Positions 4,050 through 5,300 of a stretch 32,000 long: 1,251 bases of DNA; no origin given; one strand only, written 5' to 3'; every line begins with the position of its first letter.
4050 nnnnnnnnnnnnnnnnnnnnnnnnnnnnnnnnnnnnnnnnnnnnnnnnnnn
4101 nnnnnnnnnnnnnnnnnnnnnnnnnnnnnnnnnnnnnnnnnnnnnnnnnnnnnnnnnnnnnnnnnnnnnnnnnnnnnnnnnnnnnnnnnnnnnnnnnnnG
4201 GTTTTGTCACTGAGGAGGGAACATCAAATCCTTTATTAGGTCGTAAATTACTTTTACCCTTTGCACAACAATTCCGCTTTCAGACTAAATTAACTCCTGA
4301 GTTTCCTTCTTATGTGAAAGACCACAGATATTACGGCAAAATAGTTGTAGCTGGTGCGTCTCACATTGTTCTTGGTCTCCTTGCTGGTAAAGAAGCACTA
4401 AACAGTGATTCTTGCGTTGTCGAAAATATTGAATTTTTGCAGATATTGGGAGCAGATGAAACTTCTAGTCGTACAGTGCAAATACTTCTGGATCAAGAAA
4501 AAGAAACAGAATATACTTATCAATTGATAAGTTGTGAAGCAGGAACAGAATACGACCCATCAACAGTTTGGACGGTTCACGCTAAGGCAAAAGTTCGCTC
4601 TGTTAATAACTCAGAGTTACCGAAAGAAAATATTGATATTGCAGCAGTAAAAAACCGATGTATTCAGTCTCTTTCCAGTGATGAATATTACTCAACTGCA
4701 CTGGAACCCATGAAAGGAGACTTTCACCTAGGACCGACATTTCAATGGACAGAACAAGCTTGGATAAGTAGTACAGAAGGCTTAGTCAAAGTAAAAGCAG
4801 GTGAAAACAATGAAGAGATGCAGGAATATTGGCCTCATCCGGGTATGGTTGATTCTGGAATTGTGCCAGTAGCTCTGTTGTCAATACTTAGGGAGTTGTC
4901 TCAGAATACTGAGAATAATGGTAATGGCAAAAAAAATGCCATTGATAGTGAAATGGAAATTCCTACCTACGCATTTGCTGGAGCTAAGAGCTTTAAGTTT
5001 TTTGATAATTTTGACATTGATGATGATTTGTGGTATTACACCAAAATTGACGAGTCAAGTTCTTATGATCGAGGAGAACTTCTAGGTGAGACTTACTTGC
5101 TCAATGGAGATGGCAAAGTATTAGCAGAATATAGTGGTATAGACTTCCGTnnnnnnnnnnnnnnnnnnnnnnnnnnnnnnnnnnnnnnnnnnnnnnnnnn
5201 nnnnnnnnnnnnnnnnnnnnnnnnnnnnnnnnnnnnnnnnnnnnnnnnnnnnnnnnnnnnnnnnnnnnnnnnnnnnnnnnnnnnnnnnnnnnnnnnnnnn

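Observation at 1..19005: Orphan two-module PKS ending in an unreduced beta-keto module, next to BVMO + lipase + FMO + lipocalin-like genes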

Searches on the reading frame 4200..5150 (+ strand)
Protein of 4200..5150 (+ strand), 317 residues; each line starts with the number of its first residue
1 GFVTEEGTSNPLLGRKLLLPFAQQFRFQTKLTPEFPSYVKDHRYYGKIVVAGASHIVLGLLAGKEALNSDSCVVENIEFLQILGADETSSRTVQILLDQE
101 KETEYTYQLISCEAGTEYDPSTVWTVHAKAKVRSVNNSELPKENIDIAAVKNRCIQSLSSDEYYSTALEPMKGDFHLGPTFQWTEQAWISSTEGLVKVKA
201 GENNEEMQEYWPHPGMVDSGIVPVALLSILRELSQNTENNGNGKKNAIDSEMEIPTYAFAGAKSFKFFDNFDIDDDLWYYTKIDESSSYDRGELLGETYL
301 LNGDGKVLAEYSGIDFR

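Call 78: search_solved_structures(query=window:4200-5150:+, max_evalue=0.001, show_alignments=2)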
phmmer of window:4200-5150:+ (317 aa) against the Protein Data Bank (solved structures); distinct sequences matched with E-value up to 0.001: 13.
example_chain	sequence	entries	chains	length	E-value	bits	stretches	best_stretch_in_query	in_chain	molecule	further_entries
3kg8_A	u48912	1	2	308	5.6e-25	91.5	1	10-228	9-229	CurJ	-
5tz6_A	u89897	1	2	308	9.8e-24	87.5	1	10-228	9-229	CurJ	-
3kg6_A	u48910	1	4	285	3.5e-21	79.1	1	9-222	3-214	CurF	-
3kg9_A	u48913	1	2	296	1.3e-19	73.9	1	10-221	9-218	CurK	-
5tz7_A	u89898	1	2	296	5.4e-19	71.9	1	10-221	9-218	CurK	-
5tz5_A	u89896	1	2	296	2.3e-18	69.8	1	10-221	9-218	CurK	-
8qk4_A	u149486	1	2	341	1.2e-06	31.3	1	7-235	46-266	Polyketide synthase PksJ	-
6obt_A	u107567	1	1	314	4.8e-06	29.4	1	31-225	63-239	Borrelidin polyketide synthase, type I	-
7tzl_A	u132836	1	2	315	5.5e-06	29.2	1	24-230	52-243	3-oxoacyl-[acyl-carrier-protein] reductase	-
3kg7_A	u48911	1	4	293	1.2e-05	28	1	11-200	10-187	CurH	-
6mbg_A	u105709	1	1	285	3.4e-05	26.6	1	10-133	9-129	GphF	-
6mbh_A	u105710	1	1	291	3.6e-05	26.5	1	10-133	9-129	GphF Dehydratase 1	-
6mbf_A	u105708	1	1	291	0.00033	23.3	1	10-133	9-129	GphF Dehydratase 1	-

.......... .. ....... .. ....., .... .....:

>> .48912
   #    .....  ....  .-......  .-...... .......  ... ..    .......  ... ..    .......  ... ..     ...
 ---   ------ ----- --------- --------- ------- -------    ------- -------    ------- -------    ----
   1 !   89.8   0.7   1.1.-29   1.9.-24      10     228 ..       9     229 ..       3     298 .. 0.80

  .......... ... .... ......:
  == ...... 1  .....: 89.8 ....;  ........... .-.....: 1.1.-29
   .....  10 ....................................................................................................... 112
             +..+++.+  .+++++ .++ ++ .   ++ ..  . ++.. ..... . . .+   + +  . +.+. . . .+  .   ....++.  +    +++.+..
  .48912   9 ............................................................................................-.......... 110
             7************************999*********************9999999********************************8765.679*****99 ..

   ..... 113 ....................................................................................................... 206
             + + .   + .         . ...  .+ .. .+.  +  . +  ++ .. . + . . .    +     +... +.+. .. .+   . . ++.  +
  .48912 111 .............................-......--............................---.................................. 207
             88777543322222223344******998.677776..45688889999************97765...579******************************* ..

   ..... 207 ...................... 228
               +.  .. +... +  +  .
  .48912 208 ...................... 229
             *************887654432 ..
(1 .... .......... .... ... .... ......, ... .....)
